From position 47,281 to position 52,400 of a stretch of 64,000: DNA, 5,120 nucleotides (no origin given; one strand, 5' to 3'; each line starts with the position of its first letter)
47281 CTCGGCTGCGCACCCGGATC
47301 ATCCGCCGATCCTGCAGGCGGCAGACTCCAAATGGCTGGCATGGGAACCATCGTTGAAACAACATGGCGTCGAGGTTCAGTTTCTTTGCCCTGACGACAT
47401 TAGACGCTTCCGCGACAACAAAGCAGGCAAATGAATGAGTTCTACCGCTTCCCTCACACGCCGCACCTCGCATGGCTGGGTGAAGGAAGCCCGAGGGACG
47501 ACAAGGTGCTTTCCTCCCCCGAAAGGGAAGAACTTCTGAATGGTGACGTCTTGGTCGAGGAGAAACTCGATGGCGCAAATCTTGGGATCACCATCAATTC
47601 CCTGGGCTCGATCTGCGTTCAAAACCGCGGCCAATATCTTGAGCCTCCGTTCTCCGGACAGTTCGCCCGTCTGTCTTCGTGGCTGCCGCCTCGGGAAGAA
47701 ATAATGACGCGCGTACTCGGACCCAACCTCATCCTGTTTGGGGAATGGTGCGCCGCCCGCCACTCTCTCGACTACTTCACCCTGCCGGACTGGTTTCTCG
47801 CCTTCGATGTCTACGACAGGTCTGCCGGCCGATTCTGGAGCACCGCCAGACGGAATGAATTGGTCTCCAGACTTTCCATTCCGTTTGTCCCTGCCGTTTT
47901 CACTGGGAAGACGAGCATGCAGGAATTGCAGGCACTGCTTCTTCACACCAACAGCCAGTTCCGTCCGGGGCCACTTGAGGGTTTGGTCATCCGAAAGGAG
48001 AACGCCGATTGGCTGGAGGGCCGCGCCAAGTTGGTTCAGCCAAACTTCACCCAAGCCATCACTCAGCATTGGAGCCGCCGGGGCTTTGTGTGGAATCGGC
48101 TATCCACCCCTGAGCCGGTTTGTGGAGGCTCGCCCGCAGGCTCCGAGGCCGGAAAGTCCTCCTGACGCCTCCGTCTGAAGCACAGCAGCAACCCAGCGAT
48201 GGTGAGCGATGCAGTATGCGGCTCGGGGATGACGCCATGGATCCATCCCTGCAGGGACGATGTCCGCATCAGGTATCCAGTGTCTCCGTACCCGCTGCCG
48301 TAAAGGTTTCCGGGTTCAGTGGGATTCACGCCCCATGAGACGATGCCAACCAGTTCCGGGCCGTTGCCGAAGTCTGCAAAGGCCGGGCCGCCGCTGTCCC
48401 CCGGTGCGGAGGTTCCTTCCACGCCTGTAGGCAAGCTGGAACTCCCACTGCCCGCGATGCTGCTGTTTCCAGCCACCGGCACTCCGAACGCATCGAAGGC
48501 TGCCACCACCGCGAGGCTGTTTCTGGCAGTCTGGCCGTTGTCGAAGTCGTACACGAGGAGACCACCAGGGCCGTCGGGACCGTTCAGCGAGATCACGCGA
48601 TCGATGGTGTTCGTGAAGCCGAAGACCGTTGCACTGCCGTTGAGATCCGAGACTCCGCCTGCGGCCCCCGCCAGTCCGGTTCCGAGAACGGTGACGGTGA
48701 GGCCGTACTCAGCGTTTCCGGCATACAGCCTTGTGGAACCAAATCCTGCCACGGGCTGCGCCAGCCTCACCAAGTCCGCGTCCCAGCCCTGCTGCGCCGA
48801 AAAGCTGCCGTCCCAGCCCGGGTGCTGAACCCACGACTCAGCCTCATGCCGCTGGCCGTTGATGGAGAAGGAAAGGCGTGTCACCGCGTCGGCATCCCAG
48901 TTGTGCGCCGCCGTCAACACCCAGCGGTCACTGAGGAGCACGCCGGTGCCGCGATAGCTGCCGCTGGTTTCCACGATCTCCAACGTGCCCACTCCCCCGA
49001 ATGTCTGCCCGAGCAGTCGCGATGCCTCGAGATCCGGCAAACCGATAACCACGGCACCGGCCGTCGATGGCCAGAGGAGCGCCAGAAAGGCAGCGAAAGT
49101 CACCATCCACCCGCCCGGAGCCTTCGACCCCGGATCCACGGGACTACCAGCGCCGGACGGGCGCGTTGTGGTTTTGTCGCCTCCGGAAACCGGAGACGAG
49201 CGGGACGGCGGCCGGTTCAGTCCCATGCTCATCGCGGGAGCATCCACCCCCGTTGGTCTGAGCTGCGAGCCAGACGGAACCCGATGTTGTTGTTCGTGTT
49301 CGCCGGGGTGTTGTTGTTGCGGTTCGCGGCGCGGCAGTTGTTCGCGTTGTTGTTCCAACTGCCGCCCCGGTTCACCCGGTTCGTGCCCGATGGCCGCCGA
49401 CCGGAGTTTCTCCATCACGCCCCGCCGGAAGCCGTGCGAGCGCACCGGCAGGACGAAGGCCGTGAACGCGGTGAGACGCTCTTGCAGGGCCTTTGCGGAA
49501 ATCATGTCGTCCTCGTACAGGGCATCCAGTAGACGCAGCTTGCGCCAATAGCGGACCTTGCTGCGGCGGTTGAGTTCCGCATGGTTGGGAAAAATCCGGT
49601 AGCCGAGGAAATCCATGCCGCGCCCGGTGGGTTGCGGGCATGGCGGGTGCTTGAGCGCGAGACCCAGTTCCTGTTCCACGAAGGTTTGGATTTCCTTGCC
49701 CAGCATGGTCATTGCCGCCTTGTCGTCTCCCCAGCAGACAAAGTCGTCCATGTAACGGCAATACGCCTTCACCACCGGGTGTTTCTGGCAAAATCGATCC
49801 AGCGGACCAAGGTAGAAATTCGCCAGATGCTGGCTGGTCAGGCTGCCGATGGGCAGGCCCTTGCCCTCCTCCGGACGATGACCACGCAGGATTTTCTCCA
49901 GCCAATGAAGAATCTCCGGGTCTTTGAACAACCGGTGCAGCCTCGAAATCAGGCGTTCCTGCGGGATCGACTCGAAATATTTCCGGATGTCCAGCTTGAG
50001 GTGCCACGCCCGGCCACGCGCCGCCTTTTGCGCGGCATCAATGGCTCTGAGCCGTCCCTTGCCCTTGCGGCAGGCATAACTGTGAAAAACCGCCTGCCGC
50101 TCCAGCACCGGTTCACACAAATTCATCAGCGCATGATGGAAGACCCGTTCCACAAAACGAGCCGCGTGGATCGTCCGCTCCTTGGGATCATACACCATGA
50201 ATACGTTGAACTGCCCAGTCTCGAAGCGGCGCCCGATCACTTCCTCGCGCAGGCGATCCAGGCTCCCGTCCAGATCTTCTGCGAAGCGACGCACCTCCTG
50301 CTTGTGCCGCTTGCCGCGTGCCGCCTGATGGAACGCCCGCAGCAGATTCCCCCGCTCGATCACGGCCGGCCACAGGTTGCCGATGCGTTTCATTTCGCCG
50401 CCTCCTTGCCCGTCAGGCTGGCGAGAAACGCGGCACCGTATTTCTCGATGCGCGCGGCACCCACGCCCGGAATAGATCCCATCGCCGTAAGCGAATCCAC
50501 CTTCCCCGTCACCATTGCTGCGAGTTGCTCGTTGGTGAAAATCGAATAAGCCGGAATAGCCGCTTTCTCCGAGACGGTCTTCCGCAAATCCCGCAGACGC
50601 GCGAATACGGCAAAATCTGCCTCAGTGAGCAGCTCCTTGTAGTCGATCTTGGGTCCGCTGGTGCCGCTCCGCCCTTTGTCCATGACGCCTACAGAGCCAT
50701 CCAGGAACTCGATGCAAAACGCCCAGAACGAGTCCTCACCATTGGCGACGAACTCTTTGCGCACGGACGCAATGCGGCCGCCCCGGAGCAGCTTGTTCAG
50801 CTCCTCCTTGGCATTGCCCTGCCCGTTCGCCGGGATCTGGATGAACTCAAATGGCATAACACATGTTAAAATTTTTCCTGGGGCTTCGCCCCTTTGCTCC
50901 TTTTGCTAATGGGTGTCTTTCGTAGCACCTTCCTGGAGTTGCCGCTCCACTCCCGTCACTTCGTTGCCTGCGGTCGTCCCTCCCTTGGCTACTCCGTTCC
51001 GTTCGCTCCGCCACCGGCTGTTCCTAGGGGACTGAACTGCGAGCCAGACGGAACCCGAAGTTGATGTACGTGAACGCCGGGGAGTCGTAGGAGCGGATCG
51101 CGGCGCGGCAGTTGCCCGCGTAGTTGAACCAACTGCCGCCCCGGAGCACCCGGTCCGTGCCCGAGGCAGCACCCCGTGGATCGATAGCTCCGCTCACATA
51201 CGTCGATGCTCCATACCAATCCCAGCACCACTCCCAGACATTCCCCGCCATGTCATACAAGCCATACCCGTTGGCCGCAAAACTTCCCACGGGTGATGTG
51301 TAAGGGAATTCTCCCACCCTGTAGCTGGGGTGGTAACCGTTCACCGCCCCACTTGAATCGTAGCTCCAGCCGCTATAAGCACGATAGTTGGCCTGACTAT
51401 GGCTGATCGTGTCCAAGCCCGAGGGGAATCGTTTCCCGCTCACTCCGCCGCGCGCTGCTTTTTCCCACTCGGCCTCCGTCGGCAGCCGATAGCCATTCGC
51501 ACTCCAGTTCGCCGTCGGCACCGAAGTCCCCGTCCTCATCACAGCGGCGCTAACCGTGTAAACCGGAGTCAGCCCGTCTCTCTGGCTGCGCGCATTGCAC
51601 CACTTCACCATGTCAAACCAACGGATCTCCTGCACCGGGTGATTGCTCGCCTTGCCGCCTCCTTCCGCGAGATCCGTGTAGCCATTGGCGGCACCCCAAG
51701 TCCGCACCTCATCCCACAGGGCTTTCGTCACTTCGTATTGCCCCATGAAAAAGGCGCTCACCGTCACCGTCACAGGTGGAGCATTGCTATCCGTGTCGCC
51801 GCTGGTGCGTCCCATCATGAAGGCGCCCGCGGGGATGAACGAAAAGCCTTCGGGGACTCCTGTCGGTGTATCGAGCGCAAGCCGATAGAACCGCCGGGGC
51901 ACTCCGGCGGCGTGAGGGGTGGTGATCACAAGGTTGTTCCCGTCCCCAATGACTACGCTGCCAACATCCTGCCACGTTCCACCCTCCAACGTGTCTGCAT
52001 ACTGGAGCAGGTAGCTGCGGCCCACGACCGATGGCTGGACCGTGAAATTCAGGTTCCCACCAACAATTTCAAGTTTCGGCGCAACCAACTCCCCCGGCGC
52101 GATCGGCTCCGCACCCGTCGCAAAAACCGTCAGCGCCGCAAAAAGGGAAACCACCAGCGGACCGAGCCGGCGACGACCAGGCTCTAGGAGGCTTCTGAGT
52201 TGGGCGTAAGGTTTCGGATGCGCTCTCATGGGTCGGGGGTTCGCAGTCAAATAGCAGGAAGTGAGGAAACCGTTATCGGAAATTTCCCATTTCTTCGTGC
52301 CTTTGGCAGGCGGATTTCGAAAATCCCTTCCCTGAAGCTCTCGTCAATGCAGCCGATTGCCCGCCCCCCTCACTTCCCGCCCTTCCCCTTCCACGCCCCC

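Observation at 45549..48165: Foreign-looking three-gene operon: ABC-type AAA ATPase + PIN nuclease + RNA ligase (candidate uncharacterised nuclease-and-repair conflict system)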

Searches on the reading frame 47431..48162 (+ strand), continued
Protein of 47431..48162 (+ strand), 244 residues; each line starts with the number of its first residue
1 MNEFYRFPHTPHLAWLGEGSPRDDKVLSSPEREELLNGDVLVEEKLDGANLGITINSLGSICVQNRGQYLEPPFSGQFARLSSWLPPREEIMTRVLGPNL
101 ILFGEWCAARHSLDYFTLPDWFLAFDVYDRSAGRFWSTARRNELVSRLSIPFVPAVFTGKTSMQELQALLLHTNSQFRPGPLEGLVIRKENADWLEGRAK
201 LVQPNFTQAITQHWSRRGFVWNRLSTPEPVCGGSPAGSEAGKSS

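Call 91: find_encoding_contigs(protein=P0237, flank=4000, max_places=2)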
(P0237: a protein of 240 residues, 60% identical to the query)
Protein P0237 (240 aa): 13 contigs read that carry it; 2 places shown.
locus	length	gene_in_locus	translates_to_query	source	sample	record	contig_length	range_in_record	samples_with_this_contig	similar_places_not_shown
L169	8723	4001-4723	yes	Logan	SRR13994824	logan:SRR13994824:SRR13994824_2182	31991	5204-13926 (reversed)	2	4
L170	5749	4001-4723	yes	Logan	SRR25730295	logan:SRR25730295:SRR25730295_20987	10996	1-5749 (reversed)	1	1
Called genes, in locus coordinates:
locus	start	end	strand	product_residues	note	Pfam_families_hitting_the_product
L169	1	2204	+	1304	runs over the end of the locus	PF02384:N6_Mtase (weak), PF20473:MmeI_Mtase (weak), PF07669:Eco57I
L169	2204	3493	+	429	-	PF02463:SMC_N (faint), PF13175:AAA_15, PF13304:AAA_21, PF13175:AAA_15, PF12476:DUF3696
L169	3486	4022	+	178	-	-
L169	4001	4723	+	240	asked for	PF09414:RNA_ligase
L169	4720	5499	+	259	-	PF13391:HNH_2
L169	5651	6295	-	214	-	PF00156:Pribosyltran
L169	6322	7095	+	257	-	PF03372:Exo_endo_phos, PF14529:Exo_endo_phos_2 (weak)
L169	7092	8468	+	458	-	PF07690:MFS_1, PF13000:Acatn (weak)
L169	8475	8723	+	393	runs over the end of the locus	PF03969:AFG1_ATPase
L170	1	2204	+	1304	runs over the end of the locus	PF02384:N6_Mtase (weak), PF20473:MmeI_Mtase (weak), PF07669:Eco57I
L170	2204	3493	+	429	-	PF02463:SMC_N (faint), PF13175:AAA_15, PF13304:AAA_21, PF13175:AAA_15, PF12476:DUF3696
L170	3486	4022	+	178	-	-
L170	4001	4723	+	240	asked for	PF09414:RNA_ligase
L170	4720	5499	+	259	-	PF13391:HNH_2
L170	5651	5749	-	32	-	?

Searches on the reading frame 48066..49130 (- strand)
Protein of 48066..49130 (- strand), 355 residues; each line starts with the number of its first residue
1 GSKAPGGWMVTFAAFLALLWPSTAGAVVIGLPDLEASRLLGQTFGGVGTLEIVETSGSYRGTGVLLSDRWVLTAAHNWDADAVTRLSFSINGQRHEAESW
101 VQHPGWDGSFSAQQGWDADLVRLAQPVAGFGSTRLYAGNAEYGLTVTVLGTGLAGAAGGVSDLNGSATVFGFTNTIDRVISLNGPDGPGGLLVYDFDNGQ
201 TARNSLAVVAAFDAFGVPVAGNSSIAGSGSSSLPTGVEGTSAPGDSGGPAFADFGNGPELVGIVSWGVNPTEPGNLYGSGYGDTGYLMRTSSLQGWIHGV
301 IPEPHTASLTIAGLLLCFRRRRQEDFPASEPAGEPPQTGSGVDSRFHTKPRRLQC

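Call 98: search_protein_families(library=pfam, proteins=[window:48066-49130:-], max_evalue=0.001)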
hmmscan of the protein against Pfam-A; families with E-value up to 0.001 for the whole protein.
window:48066-49130:- (355 aa): 1 family
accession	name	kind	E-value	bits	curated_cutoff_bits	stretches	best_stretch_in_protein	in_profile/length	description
PF00089.32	Trypsin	-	7.1e-13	49.3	20.6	2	58-165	24-140/220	Trypsin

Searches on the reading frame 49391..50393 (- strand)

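Call 98: search_protein_families(library=pfam, proteins=[window:49391-50393:-], max_evalue=0.001)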
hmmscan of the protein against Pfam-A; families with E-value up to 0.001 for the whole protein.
window:49391-50393:- (334 aa): 1 family
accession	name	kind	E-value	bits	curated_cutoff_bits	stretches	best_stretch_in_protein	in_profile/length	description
PF00078.32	RVT_1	-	6.2e-18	65.7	29.6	1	73-266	10-204/205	Reverse transcriptase (RNA-dependent DNA polymerase)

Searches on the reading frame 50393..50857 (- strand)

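Call 98: search_protein_families(library=pfam, proteins=[window:50393-50857:-], max_evalue=0.001)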
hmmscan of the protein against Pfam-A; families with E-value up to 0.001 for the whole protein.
window:50393-50857:- (155 aa): 1 family
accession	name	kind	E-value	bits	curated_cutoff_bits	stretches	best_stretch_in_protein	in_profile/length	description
PF00570.28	HRDC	-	6e-15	55.4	23.8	1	82-147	2-67/68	HRDC domain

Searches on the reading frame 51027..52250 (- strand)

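Call 98: search_protein_families(library=pfam, proteins=[window:51027-52250:-], max_evalue=0.001)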
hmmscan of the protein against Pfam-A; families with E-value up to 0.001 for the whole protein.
window:51027-52250:- (408 aa): 1 family
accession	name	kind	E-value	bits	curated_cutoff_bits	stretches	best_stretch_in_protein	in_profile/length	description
PF03781.23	FGE-sulfatase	-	4e-51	174.6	23.3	1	136-404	5-255/255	Sulfatase-modifying factor enzyme 1-like domain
